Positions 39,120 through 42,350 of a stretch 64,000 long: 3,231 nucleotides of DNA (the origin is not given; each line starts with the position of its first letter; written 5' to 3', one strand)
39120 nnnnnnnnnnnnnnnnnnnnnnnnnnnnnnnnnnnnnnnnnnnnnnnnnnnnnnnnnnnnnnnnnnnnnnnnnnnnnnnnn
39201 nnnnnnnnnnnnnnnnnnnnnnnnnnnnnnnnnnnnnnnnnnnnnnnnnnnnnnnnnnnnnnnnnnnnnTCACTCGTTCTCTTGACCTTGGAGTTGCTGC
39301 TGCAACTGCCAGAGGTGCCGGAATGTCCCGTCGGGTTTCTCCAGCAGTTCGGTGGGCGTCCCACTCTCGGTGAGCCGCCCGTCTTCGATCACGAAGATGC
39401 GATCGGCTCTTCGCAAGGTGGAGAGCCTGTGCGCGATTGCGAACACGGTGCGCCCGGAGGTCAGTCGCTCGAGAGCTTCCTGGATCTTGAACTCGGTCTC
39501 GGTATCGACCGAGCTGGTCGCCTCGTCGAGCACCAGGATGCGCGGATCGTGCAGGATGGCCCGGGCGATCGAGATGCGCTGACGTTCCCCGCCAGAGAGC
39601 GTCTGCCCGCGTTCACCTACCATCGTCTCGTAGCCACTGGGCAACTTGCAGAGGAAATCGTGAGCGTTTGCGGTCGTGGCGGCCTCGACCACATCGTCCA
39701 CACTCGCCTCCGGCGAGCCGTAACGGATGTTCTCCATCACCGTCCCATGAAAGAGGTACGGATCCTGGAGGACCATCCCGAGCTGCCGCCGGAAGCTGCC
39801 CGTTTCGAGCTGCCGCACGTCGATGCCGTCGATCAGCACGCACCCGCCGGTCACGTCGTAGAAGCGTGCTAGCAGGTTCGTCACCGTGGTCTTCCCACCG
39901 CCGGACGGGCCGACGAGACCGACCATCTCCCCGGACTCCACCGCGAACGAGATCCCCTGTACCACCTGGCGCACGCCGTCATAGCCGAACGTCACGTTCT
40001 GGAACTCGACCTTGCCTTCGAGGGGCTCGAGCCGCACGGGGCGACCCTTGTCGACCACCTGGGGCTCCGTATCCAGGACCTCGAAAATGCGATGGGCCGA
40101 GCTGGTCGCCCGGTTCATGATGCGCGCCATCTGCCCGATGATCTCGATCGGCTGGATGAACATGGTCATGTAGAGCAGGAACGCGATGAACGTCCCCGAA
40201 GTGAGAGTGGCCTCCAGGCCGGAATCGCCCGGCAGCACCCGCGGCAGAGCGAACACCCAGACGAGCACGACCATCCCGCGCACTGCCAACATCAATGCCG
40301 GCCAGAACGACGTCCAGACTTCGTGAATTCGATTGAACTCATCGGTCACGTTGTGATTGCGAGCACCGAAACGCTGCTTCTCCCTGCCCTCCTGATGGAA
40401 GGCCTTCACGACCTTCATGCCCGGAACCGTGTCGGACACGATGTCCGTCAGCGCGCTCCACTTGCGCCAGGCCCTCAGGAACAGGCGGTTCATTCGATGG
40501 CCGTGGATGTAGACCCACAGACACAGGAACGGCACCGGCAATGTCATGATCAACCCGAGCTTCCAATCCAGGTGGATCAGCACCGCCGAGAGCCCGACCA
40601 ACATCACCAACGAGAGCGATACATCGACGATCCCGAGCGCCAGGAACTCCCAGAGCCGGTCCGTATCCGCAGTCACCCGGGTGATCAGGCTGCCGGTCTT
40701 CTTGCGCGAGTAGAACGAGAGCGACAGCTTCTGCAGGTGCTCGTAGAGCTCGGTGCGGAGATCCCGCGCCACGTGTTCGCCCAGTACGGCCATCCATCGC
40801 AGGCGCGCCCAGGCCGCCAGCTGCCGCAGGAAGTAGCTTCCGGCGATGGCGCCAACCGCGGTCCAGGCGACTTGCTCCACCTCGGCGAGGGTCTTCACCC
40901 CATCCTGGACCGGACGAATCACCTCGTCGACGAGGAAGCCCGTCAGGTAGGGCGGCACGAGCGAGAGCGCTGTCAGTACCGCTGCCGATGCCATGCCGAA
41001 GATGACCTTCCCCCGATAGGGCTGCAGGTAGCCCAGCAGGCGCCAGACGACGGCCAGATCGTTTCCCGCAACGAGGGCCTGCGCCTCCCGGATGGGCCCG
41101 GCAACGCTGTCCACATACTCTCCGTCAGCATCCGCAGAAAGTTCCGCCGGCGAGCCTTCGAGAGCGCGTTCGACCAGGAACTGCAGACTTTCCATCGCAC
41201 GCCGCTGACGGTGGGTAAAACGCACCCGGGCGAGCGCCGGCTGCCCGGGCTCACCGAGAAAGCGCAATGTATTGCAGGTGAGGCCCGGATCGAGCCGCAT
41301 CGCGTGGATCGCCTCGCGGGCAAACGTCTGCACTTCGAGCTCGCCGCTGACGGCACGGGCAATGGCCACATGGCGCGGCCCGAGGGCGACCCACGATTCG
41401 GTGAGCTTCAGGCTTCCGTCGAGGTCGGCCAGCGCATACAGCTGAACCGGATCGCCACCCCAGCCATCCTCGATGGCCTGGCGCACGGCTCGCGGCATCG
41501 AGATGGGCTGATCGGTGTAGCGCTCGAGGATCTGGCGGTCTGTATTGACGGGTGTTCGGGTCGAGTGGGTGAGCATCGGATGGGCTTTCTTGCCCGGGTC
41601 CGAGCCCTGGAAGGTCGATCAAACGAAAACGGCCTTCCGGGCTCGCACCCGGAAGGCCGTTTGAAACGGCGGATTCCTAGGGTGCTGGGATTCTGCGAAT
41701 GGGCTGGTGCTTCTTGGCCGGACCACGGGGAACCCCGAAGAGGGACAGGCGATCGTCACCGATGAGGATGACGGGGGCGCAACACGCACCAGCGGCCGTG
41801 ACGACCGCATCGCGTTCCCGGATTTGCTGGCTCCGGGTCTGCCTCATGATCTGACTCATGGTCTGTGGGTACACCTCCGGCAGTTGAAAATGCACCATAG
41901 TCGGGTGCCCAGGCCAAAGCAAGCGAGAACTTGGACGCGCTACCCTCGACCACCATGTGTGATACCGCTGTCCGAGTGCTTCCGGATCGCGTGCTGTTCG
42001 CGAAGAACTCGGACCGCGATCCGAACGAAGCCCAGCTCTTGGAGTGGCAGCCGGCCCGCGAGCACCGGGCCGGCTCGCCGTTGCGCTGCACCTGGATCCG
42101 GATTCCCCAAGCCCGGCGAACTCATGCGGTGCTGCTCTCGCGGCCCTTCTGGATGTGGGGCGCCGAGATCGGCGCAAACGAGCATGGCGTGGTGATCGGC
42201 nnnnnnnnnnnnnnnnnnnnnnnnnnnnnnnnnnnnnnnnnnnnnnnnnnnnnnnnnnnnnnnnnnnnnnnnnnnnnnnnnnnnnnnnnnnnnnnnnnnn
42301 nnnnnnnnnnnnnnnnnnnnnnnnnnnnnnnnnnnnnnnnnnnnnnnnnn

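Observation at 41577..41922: Promoter, 60-aa Cys-Cys ORF and perfect 15-bp-stem terminator immediately upstream of an ABC exporter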

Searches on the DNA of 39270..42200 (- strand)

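Call 3: search_rna_families(source=window, start=41300, end=42200, threshold=evalue, max_evalue=10, show_alignments=3)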
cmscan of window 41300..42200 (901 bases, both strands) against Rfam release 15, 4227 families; matches with E-value up to 10: 13.
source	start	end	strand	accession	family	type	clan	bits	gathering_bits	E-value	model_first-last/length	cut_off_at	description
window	41594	41656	+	RF03766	mir-3155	Gene; miRNA;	-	21.1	70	0.14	1-56/56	no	mir-3155 microRNA precursor family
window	41585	41688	+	RF04311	dauA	Cis-reg;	-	20.8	45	1.2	1-88/88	no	dauA ncRNA motif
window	41630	41682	+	RF01768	flavi_FSE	Cis-reg; frameshift_element;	-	20.5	43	0.044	1-62/62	no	ribosomal frameshift site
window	41970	42014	-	RF03296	MIR8788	Gene; miRNA;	-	18.4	124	3.2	1-138/138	no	MIR8788 microRNA precursor family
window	41614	41671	+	RF02067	STnc310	Gene; sRNA;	-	17.2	40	2.4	1-61/61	no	Salmonella enterica sRNA STnc310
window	41589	41657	+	RF03438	mir-1956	Gene; miRNA;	-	16.8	95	4.8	1-65/65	no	mir-1956 microRNA precursor family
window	41841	41863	+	RF01158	SNORD108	Gene; snRNA; snoRNA; CD-box;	-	16.1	46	5.7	1-71/71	no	Small nucleolar RNA SNORD108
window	41594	41653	+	RF03224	MIR9560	Gene; miRNA;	-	15.9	74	6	1-96/96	no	MIR9560 microRNA precursor family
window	41621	41665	-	RF01390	isrG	Gene; sRNA;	-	14.4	100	0.19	1-279/279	no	isrG Hfq binding RNA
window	41725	41744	+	RF01550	TB8Cs3H1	Gene; snRNA; snoRNA; HACA-box;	-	13.5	45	9.6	1-63/63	no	Trypanosomatid snoRNA TB8Cs3H1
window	41629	41735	+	RF01758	sucA-II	Cis-reg;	-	11.1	70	7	1-217/217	no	sucA-II RNA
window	41582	41595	+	RF01716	PhotoRC-I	Cis-reg;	-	11.1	45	7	6-19/44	no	PhotoRC-I RNA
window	42049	42075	+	RF02690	BTH_s1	Gene; sRNA;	-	10.6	74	8.3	44-70/205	no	Burkholderia sRNA 1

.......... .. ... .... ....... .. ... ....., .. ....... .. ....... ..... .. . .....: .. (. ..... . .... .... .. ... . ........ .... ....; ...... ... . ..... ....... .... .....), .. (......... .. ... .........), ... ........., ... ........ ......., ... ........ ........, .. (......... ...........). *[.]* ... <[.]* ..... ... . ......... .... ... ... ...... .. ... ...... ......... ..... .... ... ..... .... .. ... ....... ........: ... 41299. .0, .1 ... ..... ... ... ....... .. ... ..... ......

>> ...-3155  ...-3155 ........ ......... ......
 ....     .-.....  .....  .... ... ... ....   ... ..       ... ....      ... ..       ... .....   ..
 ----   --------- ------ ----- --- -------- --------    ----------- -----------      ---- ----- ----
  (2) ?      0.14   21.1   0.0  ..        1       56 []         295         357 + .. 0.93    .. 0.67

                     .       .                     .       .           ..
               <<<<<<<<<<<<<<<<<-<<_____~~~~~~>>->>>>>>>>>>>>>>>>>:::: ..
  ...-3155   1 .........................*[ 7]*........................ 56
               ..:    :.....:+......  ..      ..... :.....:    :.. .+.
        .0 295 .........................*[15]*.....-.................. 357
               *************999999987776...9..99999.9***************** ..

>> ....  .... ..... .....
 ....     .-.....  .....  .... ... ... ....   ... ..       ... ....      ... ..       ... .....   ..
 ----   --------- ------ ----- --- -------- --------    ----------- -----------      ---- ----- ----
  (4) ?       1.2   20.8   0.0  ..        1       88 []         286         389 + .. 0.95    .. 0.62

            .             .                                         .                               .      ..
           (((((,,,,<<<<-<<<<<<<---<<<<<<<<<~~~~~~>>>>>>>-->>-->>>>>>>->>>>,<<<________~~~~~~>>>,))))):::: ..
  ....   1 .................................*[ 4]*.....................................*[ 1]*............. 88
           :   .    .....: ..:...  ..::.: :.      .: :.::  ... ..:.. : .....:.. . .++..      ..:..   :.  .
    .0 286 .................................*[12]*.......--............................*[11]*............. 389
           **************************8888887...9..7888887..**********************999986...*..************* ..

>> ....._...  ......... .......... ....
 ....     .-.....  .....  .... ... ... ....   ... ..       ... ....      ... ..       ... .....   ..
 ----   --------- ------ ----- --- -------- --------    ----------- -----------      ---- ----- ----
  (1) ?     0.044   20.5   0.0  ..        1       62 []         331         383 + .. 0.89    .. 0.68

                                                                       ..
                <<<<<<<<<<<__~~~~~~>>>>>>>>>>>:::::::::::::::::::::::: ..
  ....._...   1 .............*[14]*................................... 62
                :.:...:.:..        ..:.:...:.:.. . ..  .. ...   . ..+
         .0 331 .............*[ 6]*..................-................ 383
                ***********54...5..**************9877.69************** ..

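Call 60: build_rna_model(alignment_id=A1)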
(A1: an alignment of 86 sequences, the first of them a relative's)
Model R1 built from alignment A1 (86 sequences, 103 columns); structure: RNAalifold consensus.
model positions 87; base pairs 10; branch points 0; effective number of sequences 2.85; information 0.654 bits per position. Calibrated on 0.2 Mb of random sequence (short: E-values are rough).
structure used (alignment columns):
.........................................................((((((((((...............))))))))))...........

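Call 61: search_with_rna_model(model_id=R1, sources=[window, L004, L005, L006, L007, L008, L009, L011, L012, L013, L014, L015, L016, L017, L018, L019, L020, L021, L022, L023, L024, L025, L026, L027, L028, L029, L030, L031, L032, L033, L034, L035, L036, L037, L038, L039, L040, L041, L042, L043, L044, L045, L046, L047, L048, L049, L050, L051, L052, L053, L054, L055, L056, L185, L186, L187, L188], max_evalue=1, show_alignments=4)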
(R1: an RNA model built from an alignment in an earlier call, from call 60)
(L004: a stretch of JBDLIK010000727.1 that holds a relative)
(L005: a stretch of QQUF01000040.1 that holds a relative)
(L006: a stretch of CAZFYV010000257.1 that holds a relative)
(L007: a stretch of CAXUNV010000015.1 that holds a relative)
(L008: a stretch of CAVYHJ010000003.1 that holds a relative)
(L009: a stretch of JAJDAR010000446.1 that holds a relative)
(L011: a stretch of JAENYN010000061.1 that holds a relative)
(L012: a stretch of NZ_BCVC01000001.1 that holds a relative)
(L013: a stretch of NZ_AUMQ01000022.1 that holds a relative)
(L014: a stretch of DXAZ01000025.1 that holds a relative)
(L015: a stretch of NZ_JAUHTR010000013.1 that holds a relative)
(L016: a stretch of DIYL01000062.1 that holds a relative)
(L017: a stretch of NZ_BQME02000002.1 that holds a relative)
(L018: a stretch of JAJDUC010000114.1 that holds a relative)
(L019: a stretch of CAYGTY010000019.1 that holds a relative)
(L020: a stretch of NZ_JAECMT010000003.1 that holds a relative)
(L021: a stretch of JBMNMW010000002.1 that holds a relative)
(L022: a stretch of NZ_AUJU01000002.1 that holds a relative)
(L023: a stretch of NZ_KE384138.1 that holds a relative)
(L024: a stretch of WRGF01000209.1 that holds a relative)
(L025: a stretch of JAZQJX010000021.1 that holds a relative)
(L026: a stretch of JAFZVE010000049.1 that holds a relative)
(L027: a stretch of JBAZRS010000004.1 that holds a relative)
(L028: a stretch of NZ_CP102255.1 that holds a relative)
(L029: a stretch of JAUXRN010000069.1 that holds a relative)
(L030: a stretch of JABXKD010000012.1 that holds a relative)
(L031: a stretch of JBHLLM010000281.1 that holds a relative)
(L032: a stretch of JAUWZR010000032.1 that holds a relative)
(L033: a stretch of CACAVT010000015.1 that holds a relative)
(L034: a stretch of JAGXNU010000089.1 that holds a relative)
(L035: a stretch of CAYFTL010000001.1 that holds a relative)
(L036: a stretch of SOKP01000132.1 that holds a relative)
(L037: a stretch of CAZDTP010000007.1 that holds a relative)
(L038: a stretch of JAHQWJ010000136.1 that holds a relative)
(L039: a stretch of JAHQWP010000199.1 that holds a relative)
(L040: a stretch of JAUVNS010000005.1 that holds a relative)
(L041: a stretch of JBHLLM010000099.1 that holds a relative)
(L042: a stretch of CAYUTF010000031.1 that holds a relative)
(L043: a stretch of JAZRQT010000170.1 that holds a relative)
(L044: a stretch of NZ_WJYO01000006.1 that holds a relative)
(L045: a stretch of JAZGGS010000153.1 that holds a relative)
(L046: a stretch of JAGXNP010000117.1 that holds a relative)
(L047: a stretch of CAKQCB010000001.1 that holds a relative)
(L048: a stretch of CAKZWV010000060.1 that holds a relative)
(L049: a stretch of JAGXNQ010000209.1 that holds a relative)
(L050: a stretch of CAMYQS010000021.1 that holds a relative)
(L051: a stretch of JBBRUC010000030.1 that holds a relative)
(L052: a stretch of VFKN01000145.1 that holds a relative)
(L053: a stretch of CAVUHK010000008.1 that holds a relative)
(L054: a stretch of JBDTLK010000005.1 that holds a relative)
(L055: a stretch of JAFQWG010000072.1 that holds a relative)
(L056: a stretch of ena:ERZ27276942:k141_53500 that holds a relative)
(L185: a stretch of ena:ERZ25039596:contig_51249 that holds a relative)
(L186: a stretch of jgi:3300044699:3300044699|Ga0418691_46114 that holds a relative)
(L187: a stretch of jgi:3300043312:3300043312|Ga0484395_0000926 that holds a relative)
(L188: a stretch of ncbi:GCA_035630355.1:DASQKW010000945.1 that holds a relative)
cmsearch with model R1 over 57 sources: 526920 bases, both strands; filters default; matches with E-value up to 1: 9.
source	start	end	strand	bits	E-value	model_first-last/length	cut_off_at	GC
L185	2392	2478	+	97.8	1.3e-22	1-87/87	no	0.61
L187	2177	2265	+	80.2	3.9e-18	1-87/87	no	0.57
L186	2371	2456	+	77.1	2.4e-17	1-87/87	no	0.56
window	41621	41693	-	55.9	6.4e-12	1-87/87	no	0.6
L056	2392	2486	+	29.6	3.3e-05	1-87/87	no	0.63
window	41596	41668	+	29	4.6e-05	1-87/87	no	0.63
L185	2434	2467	-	19.9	0.0094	45-78/87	no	0.74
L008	2805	2896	+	16.7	0.063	1-87/87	no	0.47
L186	2413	2445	-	14.5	0.23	45-78/87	no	0.64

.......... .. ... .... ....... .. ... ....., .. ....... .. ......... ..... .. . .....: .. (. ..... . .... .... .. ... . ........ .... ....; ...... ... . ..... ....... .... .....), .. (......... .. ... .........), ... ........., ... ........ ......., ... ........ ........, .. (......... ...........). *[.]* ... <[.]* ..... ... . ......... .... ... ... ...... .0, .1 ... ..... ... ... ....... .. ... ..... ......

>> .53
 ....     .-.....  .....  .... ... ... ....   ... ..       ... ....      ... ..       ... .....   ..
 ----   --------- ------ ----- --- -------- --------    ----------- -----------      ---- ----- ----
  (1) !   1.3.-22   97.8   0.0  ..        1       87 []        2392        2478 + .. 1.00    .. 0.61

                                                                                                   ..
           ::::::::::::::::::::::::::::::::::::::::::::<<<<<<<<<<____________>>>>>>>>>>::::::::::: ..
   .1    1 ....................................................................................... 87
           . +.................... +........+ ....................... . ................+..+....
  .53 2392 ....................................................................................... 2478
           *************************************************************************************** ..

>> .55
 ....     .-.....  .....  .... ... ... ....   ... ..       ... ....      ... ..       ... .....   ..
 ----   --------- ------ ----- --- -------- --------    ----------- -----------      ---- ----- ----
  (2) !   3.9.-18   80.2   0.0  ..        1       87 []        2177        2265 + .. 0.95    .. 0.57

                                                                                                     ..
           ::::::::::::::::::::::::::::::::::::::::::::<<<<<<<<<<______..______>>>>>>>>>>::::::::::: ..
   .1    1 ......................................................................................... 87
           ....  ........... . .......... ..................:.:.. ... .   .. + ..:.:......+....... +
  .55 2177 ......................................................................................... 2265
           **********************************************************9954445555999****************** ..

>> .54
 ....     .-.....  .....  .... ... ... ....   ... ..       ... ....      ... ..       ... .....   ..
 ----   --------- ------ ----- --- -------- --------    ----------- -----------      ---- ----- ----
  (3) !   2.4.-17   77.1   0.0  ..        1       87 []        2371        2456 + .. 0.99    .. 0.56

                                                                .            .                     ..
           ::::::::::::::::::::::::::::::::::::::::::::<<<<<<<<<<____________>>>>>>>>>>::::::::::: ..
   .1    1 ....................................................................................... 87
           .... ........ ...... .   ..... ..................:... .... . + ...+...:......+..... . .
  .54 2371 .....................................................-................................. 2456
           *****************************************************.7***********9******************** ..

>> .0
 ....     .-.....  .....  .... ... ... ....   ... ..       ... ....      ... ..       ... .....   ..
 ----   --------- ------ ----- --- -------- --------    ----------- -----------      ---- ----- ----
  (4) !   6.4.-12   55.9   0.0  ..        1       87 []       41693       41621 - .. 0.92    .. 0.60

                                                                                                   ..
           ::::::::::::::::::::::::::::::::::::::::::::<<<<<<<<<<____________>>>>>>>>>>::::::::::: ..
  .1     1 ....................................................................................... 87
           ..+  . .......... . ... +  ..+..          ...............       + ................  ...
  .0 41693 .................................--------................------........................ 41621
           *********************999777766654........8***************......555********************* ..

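Call 63: search_rna_families(sources=[L001, L010, L002, L059, L061, L063, L064, L185], threshold=gathering)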
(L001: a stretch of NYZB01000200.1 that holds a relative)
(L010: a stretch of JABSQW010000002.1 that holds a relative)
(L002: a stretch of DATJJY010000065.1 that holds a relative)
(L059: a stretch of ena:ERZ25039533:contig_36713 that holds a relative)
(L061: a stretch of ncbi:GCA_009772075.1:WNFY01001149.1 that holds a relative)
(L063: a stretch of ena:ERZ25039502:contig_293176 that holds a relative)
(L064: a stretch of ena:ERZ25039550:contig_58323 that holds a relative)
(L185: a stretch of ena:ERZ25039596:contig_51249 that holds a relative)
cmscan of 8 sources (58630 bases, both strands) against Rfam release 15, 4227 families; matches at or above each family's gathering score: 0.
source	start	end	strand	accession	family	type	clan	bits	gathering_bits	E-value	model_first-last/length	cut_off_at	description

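Call 64: search_rna_families(source=L061, start=2180, end=2510, threshold=evalue, max_evalue=1)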
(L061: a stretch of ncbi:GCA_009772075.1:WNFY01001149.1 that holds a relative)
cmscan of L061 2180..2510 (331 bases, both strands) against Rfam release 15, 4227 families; matches with E-value up to 1: 0.
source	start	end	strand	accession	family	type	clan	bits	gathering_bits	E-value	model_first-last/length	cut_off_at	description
